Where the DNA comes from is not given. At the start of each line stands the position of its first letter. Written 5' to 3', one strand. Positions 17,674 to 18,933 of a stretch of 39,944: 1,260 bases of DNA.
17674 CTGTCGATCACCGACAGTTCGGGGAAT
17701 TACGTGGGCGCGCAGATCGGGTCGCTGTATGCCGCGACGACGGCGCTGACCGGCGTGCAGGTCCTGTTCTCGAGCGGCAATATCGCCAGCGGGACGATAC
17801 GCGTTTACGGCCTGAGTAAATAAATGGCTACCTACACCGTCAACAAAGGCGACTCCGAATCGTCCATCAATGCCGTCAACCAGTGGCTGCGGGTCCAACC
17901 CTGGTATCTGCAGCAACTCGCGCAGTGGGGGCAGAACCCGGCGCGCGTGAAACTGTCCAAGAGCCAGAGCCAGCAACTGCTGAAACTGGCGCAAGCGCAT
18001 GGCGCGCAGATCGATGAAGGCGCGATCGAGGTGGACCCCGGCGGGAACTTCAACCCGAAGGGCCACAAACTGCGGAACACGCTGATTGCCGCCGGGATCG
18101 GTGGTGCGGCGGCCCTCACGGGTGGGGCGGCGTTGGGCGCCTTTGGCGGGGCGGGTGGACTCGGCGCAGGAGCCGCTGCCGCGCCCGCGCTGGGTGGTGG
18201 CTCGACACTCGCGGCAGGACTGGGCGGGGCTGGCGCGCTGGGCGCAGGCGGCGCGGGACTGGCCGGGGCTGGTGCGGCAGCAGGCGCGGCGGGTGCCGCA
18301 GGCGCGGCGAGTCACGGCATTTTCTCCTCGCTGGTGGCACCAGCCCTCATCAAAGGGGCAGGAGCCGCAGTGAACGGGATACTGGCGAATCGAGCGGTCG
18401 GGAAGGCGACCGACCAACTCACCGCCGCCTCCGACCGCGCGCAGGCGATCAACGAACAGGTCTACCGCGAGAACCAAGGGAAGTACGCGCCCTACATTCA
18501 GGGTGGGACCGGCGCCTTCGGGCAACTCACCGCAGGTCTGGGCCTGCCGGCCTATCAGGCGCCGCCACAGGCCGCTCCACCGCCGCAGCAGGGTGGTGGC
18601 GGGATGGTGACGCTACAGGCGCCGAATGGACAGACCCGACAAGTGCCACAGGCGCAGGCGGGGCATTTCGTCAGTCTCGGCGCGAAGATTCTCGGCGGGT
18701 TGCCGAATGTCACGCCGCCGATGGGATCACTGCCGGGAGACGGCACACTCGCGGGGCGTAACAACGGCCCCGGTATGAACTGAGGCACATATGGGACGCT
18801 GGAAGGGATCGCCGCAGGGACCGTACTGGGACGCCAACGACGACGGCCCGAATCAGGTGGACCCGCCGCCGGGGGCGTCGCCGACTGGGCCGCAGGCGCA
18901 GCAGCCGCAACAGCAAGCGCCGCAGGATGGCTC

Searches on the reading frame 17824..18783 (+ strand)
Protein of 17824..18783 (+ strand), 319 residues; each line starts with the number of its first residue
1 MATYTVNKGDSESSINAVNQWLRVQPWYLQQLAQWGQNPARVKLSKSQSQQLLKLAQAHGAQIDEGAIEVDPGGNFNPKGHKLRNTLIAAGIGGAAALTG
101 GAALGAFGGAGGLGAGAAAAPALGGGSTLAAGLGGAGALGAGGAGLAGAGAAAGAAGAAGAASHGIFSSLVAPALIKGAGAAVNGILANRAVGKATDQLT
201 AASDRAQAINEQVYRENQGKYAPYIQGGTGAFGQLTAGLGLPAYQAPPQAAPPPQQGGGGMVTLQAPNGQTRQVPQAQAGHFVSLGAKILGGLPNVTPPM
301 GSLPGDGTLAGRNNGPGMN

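Call 52: search_protein_families(library=phrogs, proteins=[window:17824-18783:+], max_evalue=0.001)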
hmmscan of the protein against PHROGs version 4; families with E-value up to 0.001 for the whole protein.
window:17824-18783:+ (319 aa): 1 family
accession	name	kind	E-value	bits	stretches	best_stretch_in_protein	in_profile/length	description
phrog_598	-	DNA, RNA and nucleotide metabolism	4.5e-07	30.7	1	171-246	6-78/240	DNA ejection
